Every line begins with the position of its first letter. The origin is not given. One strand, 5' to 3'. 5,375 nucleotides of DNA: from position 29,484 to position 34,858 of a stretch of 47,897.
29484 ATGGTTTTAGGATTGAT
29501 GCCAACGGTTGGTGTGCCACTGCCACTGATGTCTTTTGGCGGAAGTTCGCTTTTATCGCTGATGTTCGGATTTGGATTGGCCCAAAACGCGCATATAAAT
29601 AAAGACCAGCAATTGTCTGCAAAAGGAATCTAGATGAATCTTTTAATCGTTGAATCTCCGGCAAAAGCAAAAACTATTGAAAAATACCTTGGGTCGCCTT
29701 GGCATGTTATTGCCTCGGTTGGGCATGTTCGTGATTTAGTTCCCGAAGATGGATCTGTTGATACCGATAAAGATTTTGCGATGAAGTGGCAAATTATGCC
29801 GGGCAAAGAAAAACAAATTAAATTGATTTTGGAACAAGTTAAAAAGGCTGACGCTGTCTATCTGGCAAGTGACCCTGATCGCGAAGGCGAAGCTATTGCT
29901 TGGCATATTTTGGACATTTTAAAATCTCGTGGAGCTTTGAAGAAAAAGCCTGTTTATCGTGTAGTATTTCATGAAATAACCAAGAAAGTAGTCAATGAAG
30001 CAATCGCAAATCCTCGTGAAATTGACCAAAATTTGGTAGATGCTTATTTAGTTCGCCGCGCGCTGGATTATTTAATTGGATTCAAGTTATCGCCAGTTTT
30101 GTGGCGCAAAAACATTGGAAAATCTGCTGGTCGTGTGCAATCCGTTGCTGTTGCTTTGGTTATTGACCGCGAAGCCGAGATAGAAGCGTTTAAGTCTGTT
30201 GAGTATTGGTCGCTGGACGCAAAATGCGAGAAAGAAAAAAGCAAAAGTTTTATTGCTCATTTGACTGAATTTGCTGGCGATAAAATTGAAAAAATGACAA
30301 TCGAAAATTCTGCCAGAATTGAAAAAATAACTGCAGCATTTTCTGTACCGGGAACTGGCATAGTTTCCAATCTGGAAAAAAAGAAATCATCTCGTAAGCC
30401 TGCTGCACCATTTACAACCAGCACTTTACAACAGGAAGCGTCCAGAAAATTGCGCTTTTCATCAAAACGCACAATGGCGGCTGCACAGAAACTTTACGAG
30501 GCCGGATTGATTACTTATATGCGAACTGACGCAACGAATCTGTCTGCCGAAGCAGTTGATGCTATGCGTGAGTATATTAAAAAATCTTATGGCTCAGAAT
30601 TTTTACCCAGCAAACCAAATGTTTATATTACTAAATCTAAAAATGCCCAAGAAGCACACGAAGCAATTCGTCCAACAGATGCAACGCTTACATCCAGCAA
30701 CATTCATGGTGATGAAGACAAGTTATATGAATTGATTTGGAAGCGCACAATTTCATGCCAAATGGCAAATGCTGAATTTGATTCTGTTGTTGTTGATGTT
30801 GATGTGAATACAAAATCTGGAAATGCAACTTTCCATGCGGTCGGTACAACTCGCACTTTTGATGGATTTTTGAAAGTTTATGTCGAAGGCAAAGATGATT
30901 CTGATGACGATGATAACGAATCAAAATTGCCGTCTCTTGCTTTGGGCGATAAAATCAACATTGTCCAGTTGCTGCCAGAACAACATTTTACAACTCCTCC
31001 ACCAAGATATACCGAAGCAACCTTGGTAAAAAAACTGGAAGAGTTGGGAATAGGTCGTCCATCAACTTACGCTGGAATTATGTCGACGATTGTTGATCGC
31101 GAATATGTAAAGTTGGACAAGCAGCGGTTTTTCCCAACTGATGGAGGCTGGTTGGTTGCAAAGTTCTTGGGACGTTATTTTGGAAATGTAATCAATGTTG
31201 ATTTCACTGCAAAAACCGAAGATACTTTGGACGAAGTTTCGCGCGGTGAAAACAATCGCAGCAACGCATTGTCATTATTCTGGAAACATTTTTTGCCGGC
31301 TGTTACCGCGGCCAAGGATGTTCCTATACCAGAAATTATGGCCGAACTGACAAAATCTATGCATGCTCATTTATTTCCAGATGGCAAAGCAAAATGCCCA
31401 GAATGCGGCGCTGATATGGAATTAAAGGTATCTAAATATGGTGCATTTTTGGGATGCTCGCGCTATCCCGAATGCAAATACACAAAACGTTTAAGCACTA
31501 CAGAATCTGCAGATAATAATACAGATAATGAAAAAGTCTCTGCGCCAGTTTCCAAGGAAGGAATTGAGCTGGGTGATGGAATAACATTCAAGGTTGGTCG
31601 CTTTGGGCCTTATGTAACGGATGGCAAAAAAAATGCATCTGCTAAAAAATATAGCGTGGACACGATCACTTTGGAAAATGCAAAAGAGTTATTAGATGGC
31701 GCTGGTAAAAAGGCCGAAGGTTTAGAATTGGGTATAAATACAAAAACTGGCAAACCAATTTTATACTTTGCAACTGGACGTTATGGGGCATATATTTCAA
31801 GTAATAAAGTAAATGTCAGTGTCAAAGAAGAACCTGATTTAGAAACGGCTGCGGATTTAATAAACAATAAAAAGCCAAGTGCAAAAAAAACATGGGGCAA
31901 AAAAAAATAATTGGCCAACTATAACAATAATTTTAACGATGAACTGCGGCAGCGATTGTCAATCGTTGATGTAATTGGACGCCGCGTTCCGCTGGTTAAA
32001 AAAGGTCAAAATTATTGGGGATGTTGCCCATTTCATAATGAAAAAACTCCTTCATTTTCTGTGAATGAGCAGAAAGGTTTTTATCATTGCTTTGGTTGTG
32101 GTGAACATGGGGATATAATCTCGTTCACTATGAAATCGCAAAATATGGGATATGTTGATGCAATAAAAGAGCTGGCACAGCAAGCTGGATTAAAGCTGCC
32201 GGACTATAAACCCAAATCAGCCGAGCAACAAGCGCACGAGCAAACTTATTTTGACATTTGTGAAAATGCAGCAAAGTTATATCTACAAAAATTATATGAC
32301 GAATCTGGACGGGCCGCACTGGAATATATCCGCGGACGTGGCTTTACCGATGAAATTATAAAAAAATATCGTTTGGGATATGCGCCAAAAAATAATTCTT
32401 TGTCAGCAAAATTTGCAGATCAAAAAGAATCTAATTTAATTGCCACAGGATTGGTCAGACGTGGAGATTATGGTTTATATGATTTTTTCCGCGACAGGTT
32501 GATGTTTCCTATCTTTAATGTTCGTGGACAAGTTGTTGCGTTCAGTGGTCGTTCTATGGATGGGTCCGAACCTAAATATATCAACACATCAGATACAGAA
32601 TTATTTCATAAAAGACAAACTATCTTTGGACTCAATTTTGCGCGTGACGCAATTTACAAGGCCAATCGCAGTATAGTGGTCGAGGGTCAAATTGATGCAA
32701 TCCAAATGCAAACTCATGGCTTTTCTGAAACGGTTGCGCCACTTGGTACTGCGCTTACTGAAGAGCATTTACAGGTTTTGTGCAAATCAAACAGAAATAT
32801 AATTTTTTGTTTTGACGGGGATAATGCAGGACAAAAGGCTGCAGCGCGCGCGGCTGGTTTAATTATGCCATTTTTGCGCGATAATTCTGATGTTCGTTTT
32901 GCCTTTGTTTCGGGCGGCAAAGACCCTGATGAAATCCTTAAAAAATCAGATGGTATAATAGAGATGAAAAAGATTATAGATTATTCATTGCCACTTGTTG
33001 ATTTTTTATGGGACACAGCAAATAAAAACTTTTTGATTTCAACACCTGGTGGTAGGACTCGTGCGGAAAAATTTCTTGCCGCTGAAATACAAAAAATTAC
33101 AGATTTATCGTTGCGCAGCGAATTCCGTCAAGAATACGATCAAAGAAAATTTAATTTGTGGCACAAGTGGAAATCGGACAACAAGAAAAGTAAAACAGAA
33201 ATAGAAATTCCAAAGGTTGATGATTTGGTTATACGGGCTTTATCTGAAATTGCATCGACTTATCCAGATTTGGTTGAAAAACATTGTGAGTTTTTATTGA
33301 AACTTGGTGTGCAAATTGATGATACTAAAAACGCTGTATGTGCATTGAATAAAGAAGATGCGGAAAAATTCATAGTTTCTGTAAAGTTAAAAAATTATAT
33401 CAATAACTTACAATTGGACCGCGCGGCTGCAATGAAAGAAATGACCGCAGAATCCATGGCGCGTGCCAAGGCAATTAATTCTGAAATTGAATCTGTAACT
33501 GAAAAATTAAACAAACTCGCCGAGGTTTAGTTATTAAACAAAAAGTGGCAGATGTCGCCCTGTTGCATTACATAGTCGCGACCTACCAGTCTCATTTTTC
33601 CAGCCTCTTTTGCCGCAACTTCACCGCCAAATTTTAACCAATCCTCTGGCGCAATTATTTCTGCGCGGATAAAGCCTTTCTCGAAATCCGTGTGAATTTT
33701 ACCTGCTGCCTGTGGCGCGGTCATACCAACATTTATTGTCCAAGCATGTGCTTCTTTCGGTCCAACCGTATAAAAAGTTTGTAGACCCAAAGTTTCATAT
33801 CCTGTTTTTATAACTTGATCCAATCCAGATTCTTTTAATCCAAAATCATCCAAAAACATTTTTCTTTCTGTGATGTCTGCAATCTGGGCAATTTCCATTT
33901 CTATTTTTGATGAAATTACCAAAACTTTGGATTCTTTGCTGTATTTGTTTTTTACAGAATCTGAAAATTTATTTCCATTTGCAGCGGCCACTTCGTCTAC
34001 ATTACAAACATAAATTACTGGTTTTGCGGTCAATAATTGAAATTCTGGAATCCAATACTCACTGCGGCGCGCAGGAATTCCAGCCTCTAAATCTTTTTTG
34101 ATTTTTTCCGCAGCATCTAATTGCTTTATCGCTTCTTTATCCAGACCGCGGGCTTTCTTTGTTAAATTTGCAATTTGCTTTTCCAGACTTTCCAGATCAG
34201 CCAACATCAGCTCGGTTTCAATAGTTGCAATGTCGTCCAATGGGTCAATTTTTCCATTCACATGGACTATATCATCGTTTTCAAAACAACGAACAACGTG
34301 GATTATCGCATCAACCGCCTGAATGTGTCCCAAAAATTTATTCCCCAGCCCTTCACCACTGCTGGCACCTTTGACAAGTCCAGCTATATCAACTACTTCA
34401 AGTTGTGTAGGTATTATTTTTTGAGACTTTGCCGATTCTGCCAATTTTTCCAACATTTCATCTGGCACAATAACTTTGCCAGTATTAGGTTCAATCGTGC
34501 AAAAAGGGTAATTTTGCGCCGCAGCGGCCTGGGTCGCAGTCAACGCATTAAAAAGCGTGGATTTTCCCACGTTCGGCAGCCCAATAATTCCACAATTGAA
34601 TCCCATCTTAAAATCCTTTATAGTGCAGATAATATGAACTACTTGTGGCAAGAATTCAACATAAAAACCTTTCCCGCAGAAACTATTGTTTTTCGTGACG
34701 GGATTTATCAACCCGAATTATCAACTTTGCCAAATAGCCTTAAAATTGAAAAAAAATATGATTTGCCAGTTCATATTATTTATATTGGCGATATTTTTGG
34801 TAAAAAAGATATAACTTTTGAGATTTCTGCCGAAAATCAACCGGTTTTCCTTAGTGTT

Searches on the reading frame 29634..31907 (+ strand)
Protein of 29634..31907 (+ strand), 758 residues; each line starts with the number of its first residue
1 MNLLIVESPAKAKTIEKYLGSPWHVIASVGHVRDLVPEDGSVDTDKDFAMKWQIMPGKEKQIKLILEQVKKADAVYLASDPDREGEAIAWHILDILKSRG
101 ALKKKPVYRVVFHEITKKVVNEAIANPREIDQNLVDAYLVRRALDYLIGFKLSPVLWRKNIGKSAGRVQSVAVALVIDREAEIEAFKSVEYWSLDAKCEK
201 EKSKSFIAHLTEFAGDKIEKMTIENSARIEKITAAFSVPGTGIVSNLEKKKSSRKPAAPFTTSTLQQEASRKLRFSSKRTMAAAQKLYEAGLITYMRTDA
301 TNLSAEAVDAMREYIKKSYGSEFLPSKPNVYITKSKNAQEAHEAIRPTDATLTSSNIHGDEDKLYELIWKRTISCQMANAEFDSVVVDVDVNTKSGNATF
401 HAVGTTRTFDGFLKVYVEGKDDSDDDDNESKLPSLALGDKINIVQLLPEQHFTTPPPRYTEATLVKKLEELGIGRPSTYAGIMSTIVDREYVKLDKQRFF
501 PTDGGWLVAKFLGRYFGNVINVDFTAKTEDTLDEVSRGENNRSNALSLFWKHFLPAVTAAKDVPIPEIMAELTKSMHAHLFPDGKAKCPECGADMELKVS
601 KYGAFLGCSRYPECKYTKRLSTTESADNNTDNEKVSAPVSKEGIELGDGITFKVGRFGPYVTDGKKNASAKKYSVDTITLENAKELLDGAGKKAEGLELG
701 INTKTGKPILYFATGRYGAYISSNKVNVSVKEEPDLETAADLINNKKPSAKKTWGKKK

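Call 29: search_protein_families(library=pfam, proteins=[window:29634-31907:+], max_evalue=0.0001)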
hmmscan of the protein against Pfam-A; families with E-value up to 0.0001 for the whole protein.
window:29634-31907:+ (758 aa): 4 families
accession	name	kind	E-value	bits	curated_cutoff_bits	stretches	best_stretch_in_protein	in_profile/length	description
PF01131.25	Topoisom_bac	-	7.4e-124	414.3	35.1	1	130-544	2-408/411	DNA topoisomerase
PF01751.28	Toprim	-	7.1e-22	77.8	23.1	1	3-115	2-96/96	Toprim domain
PF13368.11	Toprim_C_rpt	-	4e-19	68.7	22.3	1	647-691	5-50/57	Topoisomerase C-terminal repeat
PF01396.24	Zn_ribbon_Top1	-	9.8e-16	57.7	32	1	586-620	2-36/39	Topoisomerase DNA binding C4 zinc finger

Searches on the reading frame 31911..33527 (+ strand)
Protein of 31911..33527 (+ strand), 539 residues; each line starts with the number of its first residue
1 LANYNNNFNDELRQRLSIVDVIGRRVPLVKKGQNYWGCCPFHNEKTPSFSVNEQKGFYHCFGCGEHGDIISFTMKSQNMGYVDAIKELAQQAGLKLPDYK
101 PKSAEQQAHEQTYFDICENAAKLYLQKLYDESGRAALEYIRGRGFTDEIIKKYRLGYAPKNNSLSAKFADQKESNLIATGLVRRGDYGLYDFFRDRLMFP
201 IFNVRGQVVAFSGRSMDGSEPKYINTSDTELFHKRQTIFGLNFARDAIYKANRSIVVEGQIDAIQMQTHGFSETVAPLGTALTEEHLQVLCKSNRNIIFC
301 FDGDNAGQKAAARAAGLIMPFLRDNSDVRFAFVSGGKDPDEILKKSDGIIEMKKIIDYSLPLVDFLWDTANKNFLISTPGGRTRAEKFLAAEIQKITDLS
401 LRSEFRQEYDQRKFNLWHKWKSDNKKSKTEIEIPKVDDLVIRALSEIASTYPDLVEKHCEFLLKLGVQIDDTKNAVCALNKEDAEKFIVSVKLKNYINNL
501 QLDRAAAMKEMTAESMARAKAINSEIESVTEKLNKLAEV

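Call 29: search_protein_families(library=pfam, proteins=[window:31911-33527:+], max_evalue=0.0001)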
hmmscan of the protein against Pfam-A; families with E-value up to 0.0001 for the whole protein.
window:31911-33527:+ (539 aa): 5 families
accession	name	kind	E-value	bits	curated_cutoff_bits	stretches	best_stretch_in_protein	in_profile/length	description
PF01807.25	Zn_ribbon_DnaG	-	3.1e-38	130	24.9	1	6-98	3-95/98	CHC2 zinc finger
PF08275.17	DNAG_N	-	4.3e-35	121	26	1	124-244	2-127/128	DNA primase catalytic core, N-terminal domain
PF13155.12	Toprim_2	-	2.2e-17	63.6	22.1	1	255-343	1-88/88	Toprim-like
PF13662.12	Toprim_4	-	5.9e-15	55.7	25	1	255-316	4-72/85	Toprim domain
PF01751.28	Toprim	-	2.2e-11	44.2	23.1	1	255-330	3-93/96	Toprim domain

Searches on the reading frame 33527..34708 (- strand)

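Call 29: search_protein_families(library=pfam, proteins=[window:33527-34708:-], max_evalue=0.0001)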
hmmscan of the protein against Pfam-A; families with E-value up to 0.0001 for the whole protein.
window:33527-34708:- (393 aa): 3 families
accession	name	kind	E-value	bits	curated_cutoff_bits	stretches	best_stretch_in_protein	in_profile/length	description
PF06071.19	YchF-GTPase_C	-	5.2e-36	123.1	27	1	309-392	1-84/84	Protein of unknown function (DUF933)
PF01926.29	MMR_HSR1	-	6.3e-22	78.3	21.9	1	39-151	2-86/113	50S ribosome-binding GTPase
PF02421.24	FeoB_N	-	3e-07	30.5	27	1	39-81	3-44/156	Ferrous iron transport protein B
